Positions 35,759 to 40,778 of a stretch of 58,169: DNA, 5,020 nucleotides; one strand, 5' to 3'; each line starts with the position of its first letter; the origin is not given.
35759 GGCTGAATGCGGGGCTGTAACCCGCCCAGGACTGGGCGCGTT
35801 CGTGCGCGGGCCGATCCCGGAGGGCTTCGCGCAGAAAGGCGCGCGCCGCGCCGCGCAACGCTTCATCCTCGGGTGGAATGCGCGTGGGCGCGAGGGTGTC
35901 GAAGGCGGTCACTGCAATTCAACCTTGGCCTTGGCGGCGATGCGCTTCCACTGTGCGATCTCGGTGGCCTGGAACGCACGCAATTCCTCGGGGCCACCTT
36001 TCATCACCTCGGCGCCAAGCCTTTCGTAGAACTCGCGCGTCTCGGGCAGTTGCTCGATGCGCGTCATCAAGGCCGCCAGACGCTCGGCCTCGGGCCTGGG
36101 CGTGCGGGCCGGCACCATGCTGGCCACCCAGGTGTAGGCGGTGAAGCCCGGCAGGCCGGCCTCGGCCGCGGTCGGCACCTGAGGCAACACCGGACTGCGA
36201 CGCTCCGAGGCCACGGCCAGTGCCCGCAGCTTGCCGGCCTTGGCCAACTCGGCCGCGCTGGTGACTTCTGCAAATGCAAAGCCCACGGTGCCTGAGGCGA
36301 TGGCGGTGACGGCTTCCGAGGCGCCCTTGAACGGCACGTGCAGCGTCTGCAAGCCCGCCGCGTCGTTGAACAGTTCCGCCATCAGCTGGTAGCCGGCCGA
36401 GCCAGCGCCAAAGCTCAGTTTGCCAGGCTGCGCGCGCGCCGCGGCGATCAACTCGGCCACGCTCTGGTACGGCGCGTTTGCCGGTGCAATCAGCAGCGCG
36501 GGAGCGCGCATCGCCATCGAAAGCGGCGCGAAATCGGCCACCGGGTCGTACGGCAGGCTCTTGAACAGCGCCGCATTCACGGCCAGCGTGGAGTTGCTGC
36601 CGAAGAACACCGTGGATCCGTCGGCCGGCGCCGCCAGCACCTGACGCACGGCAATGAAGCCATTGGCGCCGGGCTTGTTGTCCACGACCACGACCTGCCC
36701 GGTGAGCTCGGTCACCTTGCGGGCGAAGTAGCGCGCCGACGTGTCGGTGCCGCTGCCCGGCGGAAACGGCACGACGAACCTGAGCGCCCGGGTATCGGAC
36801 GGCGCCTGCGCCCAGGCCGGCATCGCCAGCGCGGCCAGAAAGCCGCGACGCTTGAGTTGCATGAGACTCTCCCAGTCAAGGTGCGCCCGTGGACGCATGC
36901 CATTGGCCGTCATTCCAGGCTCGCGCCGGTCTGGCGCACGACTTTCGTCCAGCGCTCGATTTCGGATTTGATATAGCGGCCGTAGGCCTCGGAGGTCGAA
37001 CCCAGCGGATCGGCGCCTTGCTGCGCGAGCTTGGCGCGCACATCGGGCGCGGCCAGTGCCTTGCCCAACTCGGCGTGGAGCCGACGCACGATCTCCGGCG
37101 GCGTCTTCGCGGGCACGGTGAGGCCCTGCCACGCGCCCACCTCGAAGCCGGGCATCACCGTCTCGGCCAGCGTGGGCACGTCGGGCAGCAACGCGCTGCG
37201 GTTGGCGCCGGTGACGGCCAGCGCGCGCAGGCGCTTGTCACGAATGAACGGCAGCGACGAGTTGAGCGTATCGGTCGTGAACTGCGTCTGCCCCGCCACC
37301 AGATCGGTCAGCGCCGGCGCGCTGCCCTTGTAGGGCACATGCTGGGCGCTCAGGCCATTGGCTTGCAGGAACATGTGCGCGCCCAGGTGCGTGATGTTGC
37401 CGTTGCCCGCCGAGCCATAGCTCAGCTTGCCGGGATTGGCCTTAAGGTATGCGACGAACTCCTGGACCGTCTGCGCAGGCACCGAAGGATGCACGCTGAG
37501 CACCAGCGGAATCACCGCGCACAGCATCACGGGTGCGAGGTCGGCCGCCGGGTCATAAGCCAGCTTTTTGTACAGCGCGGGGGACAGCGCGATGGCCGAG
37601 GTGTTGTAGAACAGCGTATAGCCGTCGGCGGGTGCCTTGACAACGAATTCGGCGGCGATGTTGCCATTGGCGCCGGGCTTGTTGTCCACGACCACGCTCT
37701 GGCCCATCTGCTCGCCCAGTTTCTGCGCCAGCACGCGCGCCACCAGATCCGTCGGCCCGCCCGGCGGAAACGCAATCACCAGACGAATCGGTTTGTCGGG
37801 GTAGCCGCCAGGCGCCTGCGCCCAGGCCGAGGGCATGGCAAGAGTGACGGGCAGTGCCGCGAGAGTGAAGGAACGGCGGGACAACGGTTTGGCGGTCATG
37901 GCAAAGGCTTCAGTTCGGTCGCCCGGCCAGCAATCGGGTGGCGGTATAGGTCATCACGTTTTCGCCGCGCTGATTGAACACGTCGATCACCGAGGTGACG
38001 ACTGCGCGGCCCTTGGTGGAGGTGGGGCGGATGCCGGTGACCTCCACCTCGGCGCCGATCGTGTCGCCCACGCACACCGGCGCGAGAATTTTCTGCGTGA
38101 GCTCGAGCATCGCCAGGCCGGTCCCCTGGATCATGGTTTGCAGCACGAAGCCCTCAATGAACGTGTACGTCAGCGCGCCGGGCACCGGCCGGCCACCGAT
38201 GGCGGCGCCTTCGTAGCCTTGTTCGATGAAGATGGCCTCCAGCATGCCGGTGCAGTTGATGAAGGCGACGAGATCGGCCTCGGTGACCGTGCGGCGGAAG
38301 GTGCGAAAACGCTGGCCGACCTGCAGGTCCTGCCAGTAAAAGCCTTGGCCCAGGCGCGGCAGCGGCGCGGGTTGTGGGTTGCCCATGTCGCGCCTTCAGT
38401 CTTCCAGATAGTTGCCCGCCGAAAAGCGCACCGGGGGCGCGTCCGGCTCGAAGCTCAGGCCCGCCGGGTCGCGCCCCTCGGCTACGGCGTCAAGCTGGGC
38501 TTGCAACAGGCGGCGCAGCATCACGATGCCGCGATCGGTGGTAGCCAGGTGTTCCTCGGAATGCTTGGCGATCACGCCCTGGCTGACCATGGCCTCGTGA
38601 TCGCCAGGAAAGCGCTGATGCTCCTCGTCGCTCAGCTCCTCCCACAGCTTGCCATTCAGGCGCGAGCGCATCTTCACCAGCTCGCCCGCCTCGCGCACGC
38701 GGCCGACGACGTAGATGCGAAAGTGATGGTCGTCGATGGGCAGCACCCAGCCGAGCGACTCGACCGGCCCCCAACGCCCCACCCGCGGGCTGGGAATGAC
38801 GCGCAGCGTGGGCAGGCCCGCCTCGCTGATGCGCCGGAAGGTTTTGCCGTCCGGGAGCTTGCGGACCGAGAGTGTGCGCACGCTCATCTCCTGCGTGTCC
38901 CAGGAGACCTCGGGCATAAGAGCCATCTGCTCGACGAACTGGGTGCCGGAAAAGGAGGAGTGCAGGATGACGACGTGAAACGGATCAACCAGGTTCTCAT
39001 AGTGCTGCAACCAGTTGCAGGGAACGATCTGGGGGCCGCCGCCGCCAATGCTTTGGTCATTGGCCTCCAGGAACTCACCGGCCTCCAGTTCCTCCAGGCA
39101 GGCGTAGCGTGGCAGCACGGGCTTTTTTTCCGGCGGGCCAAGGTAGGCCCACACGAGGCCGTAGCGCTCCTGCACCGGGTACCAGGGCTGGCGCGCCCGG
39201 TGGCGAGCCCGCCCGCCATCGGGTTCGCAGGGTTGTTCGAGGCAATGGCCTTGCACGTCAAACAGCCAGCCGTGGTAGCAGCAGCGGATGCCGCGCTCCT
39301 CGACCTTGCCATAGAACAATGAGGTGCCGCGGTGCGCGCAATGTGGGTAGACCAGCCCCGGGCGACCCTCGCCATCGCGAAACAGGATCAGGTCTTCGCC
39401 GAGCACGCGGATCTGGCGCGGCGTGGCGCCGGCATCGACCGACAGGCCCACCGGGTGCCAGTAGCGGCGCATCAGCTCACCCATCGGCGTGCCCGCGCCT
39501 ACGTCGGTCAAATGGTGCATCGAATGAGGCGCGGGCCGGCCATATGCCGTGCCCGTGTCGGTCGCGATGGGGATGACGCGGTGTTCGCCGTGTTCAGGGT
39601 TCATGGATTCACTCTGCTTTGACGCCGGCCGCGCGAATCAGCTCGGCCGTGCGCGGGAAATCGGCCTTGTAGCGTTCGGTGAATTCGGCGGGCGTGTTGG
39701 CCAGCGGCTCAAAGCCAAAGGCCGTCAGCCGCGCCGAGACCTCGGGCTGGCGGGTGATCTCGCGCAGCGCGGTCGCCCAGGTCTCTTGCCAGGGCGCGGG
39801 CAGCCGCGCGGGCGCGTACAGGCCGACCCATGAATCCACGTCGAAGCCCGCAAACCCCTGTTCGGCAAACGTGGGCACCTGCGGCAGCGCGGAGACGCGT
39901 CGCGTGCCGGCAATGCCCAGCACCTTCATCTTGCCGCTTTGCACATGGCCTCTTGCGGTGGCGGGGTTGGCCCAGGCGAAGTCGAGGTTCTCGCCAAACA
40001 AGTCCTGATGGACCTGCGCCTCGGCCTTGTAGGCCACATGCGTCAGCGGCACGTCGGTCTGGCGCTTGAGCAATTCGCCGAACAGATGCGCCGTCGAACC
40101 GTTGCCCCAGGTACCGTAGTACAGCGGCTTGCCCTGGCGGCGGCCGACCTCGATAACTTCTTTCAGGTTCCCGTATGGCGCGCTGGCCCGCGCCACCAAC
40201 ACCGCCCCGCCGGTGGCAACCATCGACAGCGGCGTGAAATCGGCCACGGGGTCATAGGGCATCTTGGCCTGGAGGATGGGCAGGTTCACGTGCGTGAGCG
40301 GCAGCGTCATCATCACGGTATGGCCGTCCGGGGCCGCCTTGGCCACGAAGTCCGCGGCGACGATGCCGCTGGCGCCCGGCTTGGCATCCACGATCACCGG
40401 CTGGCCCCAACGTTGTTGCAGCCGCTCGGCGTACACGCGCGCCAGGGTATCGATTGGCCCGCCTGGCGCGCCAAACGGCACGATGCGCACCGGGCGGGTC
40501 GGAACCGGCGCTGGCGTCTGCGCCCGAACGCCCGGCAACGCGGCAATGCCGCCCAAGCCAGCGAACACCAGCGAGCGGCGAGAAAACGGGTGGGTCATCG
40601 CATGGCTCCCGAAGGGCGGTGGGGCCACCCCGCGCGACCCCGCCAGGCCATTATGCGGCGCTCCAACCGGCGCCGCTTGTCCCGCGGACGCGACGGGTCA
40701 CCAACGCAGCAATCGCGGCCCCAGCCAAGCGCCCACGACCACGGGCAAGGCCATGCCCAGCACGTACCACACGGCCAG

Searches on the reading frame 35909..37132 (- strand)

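Call 69: search_protein_families(library=pfam, proteins=[window:35909-37132:-], max_evalue=0.00001)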
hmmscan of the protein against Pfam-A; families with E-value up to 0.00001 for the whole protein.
window:35909-37132:- (407 aa): 1 family
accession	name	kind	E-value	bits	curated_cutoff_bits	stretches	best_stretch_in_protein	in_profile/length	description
PF03401.19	TctC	-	5.1e-58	197.2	27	1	133-401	2-271/274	Tripartite tricarboxylate transporter family receptor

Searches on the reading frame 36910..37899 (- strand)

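Call 69: search_protein_families(library=pfam, proteins=[window:36910-37899:-], max_evalue=0.00001)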
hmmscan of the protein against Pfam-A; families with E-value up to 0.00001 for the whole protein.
window:36910-37899:- (329 aa): 1 family
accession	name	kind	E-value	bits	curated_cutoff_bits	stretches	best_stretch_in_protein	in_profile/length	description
PF03401.19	TctC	-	1.2e-76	258.3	27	1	53-325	1-273/274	Tripartite tricarboxylate transporter family receptor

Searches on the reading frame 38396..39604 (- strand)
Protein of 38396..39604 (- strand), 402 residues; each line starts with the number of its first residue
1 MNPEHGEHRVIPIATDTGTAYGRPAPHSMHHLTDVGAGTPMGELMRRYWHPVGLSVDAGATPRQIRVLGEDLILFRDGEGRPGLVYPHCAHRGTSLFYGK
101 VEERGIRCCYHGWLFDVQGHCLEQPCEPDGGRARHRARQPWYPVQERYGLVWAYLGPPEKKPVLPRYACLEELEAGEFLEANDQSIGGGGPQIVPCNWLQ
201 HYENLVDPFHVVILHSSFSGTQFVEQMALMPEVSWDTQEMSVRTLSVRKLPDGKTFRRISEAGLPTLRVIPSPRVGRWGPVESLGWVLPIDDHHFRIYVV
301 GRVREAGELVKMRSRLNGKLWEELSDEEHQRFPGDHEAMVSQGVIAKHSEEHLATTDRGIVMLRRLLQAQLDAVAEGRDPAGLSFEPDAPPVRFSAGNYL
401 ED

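Call 69: search_protein_families(library=pfam, proteins=[window:38396-39604:-], max_evalue=0.00001)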
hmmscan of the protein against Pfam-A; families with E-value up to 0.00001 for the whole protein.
window:38396-39604:- (402 aa): 1 family
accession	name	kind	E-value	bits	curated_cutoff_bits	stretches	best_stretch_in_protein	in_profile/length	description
PF00355.32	Rieske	-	8.6e-15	54.9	20.3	1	55-128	8-82/88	Rieske [2Fe-2S] domain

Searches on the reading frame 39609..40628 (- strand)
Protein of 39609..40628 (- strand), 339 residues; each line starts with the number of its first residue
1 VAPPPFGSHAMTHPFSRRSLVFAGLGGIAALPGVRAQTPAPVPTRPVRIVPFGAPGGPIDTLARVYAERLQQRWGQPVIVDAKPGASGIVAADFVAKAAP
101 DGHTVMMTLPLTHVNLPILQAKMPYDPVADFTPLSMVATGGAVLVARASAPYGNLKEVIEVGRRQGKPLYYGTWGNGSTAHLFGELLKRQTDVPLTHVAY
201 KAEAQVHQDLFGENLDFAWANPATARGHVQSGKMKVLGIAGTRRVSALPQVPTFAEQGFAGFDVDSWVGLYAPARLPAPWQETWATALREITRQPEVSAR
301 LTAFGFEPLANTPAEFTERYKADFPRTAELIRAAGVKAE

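Call 69: search_protein_families(library=pfam, proteins=[window:39609-40628:-], max_evalue=0.00001)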
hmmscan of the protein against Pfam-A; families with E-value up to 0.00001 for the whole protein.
window:39609-40628:- (339 aa): 1 family
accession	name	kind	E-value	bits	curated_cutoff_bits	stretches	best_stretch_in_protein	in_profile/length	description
PF03401.19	TctC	-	5.8e-58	197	27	1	63-334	2-272/274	Tripartite tricarboxylate transporter family receptor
